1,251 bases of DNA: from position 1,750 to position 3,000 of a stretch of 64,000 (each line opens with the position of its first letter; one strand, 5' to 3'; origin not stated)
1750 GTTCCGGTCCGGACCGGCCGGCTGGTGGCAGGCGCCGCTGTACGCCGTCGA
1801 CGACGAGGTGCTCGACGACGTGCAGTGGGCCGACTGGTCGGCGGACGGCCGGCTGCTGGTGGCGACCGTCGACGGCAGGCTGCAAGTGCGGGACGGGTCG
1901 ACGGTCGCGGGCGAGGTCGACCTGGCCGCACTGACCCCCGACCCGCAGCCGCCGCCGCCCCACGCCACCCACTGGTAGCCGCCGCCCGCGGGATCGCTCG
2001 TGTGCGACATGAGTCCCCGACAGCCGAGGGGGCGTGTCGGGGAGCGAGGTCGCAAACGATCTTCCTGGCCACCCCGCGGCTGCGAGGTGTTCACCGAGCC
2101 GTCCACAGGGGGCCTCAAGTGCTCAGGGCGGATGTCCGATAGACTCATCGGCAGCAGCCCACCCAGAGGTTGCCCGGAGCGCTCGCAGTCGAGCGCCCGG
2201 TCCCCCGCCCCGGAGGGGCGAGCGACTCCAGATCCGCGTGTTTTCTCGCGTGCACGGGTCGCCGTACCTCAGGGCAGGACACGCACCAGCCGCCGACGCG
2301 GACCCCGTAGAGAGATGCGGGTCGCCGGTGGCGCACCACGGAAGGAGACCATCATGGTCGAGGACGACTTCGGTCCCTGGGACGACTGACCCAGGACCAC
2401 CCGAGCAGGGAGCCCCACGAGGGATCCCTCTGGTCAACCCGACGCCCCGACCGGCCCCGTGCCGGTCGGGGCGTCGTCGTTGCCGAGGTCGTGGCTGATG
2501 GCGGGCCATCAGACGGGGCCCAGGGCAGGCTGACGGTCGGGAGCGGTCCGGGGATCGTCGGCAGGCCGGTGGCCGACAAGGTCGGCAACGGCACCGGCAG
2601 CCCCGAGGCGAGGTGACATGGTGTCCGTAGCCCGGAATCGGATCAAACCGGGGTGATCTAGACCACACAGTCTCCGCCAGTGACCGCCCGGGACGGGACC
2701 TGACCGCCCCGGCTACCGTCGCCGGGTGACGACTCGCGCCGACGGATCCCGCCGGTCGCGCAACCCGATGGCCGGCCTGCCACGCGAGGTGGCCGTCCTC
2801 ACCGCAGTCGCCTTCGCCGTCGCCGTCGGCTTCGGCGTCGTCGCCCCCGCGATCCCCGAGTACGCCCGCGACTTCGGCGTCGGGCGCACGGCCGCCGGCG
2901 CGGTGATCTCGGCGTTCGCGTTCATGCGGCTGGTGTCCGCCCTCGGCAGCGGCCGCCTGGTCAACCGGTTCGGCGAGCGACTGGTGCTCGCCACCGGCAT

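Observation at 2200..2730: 11-codon ORF (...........) with strong SD and a downstream hairpin, in the 5' region of an MFS transporter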

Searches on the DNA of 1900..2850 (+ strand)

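Call 4: search_rna_families(source=window, start=1900, end=2850, threshold=evalue, max_evalue=10, show_alignments=3)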
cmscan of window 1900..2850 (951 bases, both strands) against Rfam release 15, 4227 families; matches with E-value up to 10: 13.
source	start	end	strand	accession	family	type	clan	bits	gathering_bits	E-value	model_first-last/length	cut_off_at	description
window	2439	2475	+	RF00262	sar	Gene; antisense;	-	20.7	43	0.24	31-64/68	no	sar RNA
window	2559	2613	+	RF03006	M23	Gene; sRNA;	-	18.5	41.2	1.2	1-53/53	no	M23 RNA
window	1922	1955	+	RF01791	F6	Gene; sRNA;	-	17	46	5.2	1-57/57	no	F6 TB sRNA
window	2437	2479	+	RF03599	MIR1883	Gene; miRNA;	-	16.8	128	6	1-118/118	no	MIR1883 microRNA precursor family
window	2170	2221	-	RF01762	whalefall-1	Gene; sRNA;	-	16.4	37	0.3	4-52/56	no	Whalefall-1 RNA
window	2441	2475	+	RF03970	mir-2766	Gene; miRNA;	-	16.2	60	2.4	1-68/68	no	mir-2766 microRNA precursor family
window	2003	2055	-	RF00052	lin-4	Gene; miRNA;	-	15.6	40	4.9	1-80/80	no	lin-4 microRNA precursor family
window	2788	2841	+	RF01668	P10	Gene; sRNA;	-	15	37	1.5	1-72/72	no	Pseudomonas sRNA P10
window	2815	2837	+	RF00498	EAV_LTH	Cis-reg; leader;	-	15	70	2.5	1-45/45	no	Equine arteritis virus leader TRS hairpin (LTH)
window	2038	2076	+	RF01281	snoR35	Gene; snRNA; snoRNA; CD-box;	CL00053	14.9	40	2.5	40-78/81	no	Small nucleolar RNA snoR35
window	2356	2404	+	RF01068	Guanidine-II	Cis-reg; riboswitch;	-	14.2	32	4.2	1-48/48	no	Guanidine-II riboswitch aptamer (mini-ykkC)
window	2346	2472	+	RF00627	P15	Gene;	-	13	70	5.6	1-119/119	no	Pseudomonas sRNA P15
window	2440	2476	+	RF01757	sbcD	Gene; sRNA;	-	12.6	40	9.6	114-150/155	no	sbcD RNA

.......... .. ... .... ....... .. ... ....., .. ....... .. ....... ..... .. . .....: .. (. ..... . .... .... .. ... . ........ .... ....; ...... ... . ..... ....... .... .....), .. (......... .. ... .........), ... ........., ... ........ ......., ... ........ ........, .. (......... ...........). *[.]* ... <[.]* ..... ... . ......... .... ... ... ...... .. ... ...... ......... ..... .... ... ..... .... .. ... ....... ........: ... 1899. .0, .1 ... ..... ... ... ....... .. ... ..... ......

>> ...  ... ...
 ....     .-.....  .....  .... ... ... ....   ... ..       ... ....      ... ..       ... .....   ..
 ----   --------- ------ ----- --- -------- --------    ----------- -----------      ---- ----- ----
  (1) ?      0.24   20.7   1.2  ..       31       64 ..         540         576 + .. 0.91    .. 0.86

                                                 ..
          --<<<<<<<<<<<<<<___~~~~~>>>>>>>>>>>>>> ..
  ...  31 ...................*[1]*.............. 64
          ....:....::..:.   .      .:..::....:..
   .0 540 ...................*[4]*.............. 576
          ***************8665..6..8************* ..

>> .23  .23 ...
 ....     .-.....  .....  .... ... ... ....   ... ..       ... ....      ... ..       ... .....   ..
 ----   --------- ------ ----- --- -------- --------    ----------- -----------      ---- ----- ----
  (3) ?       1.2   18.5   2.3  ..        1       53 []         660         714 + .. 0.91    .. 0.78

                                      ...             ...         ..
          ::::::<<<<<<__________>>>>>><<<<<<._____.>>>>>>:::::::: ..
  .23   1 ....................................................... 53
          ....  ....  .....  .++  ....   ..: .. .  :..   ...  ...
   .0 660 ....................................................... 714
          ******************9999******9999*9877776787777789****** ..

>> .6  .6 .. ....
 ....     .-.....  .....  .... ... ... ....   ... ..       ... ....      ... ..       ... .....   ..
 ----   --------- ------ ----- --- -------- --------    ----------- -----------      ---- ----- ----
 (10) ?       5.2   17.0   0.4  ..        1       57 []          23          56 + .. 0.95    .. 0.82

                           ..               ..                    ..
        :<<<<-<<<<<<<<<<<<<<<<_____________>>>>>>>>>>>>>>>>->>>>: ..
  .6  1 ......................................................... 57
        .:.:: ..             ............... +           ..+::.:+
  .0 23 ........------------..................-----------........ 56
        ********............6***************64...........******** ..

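Call 56: build_rna_model(alignment_id=A3, structure=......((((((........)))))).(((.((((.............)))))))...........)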
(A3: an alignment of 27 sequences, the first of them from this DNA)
Model R1 built from alignment A3 (27 sequences, 66 columns); structure: as given.
model positions 54; base pairs 13; branch points 1; effective number of sequences 12.87; information 1.028 bits per position. Calibrated on 0.2 Mb of random sequence (short: E-values are rough).
structure used (alignment columns):
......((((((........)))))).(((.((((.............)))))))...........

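Call 57: search_with_rna_model(model_id=R1, sources=[window, L001, L002, L003, L004, L005, L006, L007, L008, L009, L010, L011, L012, L013, L014, L015, L016, L017, L018, L019, L020, L021, L022, L023, L024, L025, L026, L027, L028, L029, L030, L031, L032, L033, L034, L035, L036, L037, L038, L039, L040, L041, L042, L043, L044, L045, L046, L047, L048, L049, L050, L051, L052, L053, L054, L055, L056, L057, L058, L059, L060, L061, L062, L063, L064, L065, L066, L067, L068], max_evalue=1, make_alignment=true)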
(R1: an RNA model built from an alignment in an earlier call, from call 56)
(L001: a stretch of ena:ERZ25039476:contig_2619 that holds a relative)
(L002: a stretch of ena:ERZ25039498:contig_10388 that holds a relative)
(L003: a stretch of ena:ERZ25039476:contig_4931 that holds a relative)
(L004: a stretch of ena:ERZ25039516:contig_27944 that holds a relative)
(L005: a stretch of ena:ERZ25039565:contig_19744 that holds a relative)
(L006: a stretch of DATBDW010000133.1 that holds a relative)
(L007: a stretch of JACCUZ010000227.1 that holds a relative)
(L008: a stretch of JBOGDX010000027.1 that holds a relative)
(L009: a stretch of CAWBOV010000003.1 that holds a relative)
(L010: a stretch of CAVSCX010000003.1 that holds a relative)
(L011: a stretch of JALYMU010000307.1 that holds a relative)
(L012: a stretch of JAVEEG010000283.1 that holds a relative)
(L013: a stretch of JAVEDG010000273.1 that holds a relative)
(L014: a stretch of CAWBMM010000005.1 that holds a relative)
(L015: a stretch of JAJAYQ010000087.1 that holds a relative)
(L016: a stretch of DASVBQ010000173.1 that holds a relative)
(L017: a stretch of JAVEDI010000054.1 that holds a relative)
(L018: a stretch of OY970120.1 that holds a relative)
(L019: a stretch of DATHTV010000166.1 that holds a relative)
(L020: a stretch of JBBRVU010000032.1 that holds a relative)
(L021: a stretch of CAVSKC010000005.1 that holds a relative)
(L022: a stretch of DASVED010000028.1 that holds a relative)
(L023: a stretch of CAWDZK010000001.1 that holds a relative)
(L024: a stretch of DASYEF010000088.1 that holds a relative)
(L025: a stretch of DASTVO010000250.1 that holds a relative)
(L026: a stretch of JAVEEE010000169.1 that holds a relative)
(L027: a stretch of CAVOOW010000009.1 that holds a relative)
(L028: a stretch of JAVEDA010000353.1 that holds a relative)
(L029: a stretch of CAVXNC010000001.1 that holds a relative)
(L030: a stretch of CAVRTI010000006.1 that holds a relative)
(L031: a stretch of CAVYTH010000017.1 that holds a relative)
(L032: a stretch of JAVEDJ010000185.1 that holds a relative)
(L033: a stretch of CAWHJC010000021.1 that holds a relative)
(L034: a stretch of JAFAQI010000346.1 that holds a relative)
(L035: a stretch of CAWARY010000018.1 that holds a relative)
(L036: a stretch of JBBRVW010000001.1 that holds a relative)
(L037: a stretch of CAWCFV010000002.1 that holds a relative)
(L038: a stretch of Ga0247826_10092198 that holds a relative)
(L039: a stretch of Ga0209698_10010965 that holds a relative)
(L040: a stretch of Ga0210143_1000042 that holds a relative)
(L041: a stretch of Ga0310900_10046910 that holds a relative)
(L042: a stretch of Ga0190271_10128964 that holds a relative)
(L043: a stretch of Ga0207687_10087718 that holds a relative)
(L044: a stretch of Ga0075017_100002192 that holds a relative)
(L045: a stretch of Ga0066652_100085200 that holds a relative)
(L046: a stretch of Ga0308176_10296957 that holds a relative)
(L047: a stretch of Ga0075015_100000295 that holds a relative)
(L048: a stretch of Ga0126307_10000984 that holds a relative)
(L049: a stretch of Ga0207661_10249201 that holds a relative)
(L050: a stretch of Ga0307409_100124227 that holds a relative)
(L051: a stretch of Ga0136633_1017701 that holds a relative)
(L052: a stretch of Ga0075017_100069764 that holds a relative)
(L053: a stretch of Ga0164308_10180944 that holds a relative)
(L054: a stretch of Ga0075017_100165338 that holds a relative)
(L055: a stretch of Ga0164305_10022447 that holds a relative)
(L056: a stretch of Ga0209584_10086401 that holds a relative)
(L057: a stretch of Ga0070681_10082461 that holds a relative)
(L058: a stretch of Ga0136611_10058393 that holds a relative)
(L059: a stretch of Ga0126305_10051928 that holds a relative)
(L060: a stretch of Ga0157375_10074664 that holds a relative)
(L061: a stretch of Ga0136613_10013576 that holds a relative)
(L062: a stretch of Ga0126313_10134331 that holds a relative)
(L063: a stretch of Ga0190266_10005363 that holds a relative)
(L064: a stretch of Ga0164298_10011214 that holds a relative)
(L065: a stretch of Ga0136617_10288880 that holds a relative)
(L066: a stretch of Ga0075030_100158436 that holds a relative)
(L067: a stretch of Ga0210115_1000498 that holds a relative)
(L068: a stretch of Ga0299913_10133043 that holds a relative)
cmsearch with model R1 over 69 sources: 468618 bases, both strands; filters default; matches with E-value up to 1: 75.
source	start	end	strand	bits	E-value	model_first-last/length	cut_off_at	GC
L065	252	306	-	75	1.4e-12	1-54/54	no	0.73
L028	3851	3905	+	73.3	3.2e-12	1-54/54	no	0.75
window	2151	2205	+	72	5.8e-12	1-54/54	no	0.76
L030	6970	7024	+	71.8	6.2e-12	1-54/54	no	0.75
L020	5656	5712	-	71.2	8.2e-12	1-54/54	no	0.72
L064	2975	3029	+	70.4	1.2e-11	1-54/54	no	0.75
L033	1783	1837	+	70.3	1.3e-11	1-54/54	no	0.69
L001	3206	3260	+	70.2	1.3e-11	1-54/54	no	0.76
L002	2924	2978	+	70.2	1.3e-11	1-54/54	no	0.76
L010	5342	5396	+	70.2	1.3e-11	1-54/54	no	0.76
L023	3197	3251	-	70.2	1.3e-11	1-54/54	no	0.76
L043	773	827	-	70.2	1.4e-11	1-54/54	no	0.75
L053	472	526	+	70.2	1.4e-11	1-54/54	no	0.75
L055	2002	2056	+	70.2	1.4e-11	1-54/54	no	0.75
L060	953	1007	+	70.2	1.4e-11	1-54/54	no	0.75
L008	4552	4606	+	70.1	1.4e-11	1-54/54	no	0.78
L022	1722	1776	+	69.7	1.7e-11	1-54/54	no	0.69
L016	1007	1063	-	69.5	1.9e-11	1-54/54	no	0.79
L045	1158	1212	+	69.5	1.9e-11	1-54/54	no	0.71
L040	2567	2623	-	69.2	2.2e-11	1-54/54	no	0.74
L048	12584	12640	+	69.2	2.2e-11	1-54/54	no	0.74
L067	9913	9969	+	69.2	2.2e-11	1-54/54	no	0.74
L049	717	771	-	68.1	3.6e-11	1-54/54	no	0.75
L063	934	988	+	68.1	3.6e-11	1-54/54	no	0.75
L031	5706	5758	+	67.9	3.8e-11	1-54/54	no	0.75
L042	920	972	-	67.9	3.8e-11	1-54/54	no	0.75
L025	334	390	+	67.1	5.8e-11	1-54/54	no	0.7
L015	954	1007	-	66.9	6.2e-11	1-54/54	no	0.7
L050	358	414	+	66.9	6.2e-11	1-54/54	no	0.75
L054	1404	1453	+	66.9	6.4e-11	1-54/54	no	0.76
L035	2370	2423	-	66.8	6.5e-11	1-54/54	no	0.76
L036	4948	5001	+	66.8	6.5e-11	1-54/54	no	0.76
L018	7344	7400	+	66.3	8.2e-11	1-54/54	no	0.77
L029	181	237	+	65.8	1e-10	1-54/54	no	0.72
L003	2908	2962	+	65.1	1.4e-10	1-54/54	no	0.73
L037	7648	7702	-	65.1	1.4e-10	1-54/54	no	0.73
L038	1723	1779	-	65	1.6e-10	1-54/54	no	0.7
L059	1709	1765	+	64.1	2.3e-10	1-54/54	no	0.67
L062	1541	1597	-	64.1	2.3e-10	1-54/54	no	0.67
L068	210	267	+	63.9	2.6e-10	1-54/54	no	0.78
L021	2256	2309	-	63.2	3.6e-10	1-54/54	no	0.7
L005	2989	3041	+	63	3.9e-10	1-54/54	no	0.77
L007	170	227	+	62.9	4e-10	1-54/54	no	0.69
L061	4267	4324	+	62.9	4e-10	1-54/54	no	0.69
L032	1652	1701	+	62.8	4.2e-10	1-54/54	no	0.74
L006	7139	7194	+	61.5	7.9e-10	1-54/54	no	0.77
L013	770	820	-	61.4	8.3e-10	1-54/54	no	0.75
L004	3635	3685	+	61.4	8.3e-10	1-54/54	no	0.69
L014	4465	4518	-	60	1.6e-09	1-54/54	no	0.8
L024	2067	2122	-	59.9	1.6e-09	1-54/54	no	0.79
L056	1084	1132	-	58.1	3.9e-09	1-54/54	no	0.73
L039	2218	2266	+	56.3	9.2e-09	1-54/54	no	0.71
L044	5016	5064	-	56.3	9.2e-09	1-54/54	no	0.71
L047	12822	12870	+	56.3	9.2e-09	1-54/54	no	0.71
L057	1736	1791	+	55.8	1.1e-08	1-54/54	no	0.79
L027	950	1000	-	54.5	2.1e-08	1-54/54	no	0.73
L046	517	570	-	54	2.6e-08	1-54/54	no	0.76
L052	937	985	-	53.3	3.7e-08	1-54/54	no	0.73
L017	1202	1251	-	49.8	1.9e-07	1-54/54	no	0.84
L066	114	162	-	47.9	4.5e-07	1-54/54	no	0.69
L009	5899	5950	-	43.2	4.2e-06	1-54/54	no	0.67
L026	1628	1678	-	42.3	6.3e-06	1-54/54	no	0.69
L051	3527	3572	-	41.7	8.3e-06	1-54/54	no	0.72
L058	2669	2715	-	41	1.1e-05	1-54/54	no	0.74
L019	1392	1445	-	38.7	3.4e-05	1-54/54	no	0.83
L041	449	485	-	31.7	0.00088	1-54/54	no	0.78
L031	1697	1759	-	24.4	0.028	1-54/54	no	0.76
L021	5515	5568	+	21.4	0.11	1-54/54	no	0.74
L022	4430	4490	-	18.1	0.53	1-54/54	no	0.7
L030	7628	7665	+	17.4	0.73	1-54/54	no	0.82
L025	1959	2031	-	17.3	0.75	1-54/54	no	0.74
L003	2820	2850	-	17.3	0.78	1-54/54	no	0.87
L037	7760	7790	+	17.3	0.78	1-54/54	no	0.87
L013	3023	3080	+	16.8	0.95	1-54/54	no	0.79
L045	517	562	-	16.8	0.95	1-54/54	no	0.78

Alignment A6: 75 matches aligned to the model, 112 columns, each read 5' to 3' on its own strand. Consensus structure (alignment columns), stored with it:
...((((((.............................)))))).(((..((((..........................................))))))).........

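Call 58: search_with_rna_model(model_id=R1, sources=[window, L001, L002, L003, L004, L005, L006, L007, L008, L009, L013, L014, L015, L016, L017, L018, L019, L020, L021, L022, L024, L025, L026, L027, L028, L029, L030, L031, L032, L033, L035, L036, L038, L039, L040, L042, L043, L045, L046, L048, L049, L050, L051, L052, L053, L054, L056, L057, L058, L059, L061, L064, L065, L066, L068], max_evalue=0.0001, make_alignment=true)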
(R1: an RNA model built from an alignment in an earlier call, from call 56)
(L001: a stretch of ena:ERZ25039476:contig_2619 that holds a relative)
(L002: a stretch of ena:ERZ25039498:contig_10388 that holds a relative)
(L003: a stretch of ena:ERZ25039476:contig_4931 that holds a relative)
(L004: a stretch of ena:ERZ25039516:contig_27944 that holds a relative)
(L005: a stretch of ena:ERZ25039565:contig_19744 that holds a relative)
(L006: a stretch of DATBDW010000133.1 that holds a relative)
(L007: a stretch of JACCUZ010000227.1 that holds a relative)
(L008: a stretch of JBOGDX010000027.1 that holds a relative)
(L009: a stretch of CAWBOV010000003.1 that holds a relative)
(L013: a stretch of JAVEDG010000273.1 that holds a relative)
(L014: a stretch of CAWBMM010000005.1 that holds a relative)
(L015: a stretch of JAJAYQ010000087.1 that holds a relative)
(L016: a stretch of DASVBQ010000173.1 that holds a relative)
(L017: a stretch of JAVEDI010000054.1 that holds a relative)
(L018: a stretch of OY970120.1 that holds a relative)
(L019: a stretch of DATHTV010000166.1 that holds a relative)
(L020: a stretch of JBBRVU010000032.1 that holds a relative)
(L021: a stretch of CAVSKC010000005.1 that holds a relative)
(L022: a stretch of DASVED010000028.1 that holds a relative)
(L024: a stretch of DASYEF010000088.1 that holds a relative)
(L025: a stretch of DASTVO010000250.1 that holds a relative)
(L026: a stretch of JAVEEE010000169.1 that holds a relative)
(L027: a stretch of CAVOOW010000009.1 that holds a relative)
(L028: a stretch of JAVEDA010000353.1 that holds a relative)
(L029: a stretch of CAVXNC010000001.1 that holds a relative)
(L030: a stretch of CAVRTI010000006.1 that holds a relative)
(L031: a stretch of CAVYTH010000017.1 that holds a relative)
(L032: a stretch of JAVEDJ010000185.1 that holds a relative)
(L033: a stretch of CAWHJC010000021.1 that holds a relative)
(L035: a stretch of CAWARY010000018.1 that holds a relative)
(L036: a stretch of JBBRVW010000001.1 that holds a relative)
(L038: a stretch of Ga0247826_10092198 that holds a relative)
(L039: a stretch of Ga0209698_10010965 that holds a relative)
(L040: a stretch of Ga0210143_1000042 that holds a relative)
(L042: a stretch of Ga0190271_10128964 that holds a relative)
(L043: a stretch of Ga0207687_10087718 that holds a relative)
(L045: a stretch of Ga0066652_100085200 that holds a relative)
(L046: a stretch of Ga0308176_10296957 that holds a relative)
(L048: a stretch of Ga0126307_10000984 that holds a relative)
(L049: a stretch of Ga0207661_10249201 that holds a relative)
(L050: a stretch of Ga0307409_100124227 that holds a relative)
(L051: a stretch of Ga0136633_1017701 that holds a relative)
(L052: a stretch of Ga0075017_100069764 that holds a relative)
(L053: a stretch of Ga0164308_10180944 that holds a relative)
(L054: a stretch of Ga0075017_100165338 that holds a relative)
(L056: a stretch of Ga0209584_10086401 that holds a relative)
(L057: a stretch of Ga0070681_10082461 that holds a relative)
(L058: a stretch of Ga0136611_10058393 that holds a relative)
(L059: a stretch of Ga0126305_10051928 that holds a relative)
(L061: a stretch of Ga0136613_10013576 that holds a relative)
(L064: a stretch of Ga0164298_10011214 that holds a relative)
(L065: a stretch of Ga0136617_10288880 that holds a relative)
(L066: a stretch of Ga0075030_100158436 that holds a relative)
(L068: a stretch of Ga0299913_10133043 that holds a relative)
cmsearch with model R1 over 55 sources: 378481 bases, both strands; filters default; matches with E-value up to 0.0001: 55.
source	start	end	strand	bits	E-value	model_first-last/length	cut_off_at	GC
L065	252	306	-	75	1.1e-12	1-54/54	no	0.73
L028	3851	3905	+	73.3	2.5e-12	1-54/54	no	0.75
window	2151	2205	+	72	4.7e-12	1-54/54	no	0.76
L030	6970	7024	+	71.8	5e-12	1-54/54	no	0.75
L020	5656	5712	-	71.2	6.6e-12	1-54/54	no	0.72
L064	2975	3029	+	70.4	9.7e-12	1-54/54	no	0.75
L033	1783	1837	+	70.3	1e-11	1-54/54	no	0.69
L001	3206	3260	+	70.2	1.1e-11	1-54/54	no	0.76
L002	2924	2978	+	70.2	1.1e-11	1-54/54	no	0.76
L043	773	827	-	70.2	1.1e-11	1-54/54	no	0.75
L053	472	526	+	70.2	1.1e-11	1-54/54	no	0.75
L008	4552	4606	+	70.1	1.1e-11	1-54/54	no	0.78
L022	1722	1776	+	69.7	1.4e-11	1-54/54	no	0.69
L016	1007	1063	-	69.5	1.5e-11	1-54/54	no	0.79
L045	1158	1212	+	69.5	1.5e-11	1-54/54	no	0.71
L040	2567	2623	-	69.2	1.8e-11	1-54/54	no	0.74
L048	12584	12640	+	69.2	1.8e-11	1-54/54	no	0.74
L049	717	771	-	68.1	2.9e-11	1-54/54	no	0.75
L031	5706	5758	+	67.9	3.1e-11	1-54/54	no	0.75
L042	920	972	-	67.9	3.1e-11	1-54/54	no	0.75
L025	334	390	+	67.1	4.7e-11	1-54/54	no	0.7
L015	954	1007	-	66.9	5e-11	1-54/54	no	0.7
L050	358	414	+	66.9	5e-11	1-54/54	no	0.75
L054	1404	1453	+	66.9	5.1e-11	1-54/54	no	0.76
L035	2370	2423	-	66.8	5.2e-11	1-54/54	no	0.76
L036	4948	5001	+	66.8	5.2e-11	1-54/54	no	0.76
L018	7344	7400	+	66.3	6.6e-11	1-54/54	no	0.77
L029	181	237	+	65.8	8.4e-11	1-54/54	no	0.72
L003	2908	2962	+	65.1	1.2e-10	1-54/54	no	0.73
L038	1723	1779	-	65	1.3e-10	1-54/54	no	0.7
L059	1709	1765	+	64.1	1.9e-10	1-54/54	no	0.67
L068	210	267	+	63.9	2.1e-10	1-54/54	no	0.78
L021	2256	2309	-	63.2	2.9e-10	1-54/54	no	0.7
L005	2989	3041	+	63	3.2e-10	1-54/54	no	0.77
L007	170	227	+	62.9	3.3e-10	1-54/54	no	0.69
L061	4267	4324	+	62.9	3.3e-10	1-54/54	no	0.69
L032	1652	1701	+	62.8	3.4e-10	1-54/54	no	0.74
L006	7139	7194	+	61.5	6.4e-10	1-54/54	no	0.77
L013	770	820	-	61.4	6.7e-10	1-54/54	no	0.75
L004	3635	3685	+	61.4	6.7e-10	1-54/54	no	0.69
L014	4465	4518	-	60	1.3e-09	1-54/54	no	0.8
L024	2067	2122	-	59.9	1.3e-09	1-54/54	no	0.79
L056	1084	1132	-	58.1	3.2e-09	1-54/54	no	0.73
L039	2218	2266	+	56.3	7.4e-09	1-54/54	no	0.71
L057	1736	1791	+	55.8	9e-09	1-54/54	no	0.79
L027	950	1000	-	54.5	1.7e-08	1-54/54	no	0.73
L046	517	570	-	54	2.1e-08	1-54/54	no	0.76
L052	937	985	-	53.3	3e-08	1-54/54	no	0.73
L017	1202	1251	-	49.8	1.5e-07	1-54/54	no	0.84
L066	114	162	-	47.9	3.7e-07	1-54/54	no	0.69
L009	5899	5950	-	43.2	3.4e-06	1-54/54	no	0.67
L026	1628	1678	-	42.3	5.1e-06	1-54/54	no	0.69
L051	3527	3572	-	41.7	6.7e-06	1-54/54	no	0.72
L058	2669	2715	-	41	9.2e-06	1-54/54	no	0.74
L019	1392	1445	-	38.7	2.7e-05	1-54/54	no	0.83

Alignment A7: 55 matches aligned to the model, 67 columns, each read 5' to 3' on its own strand. Consensus structure (alignment columns), stored with it:
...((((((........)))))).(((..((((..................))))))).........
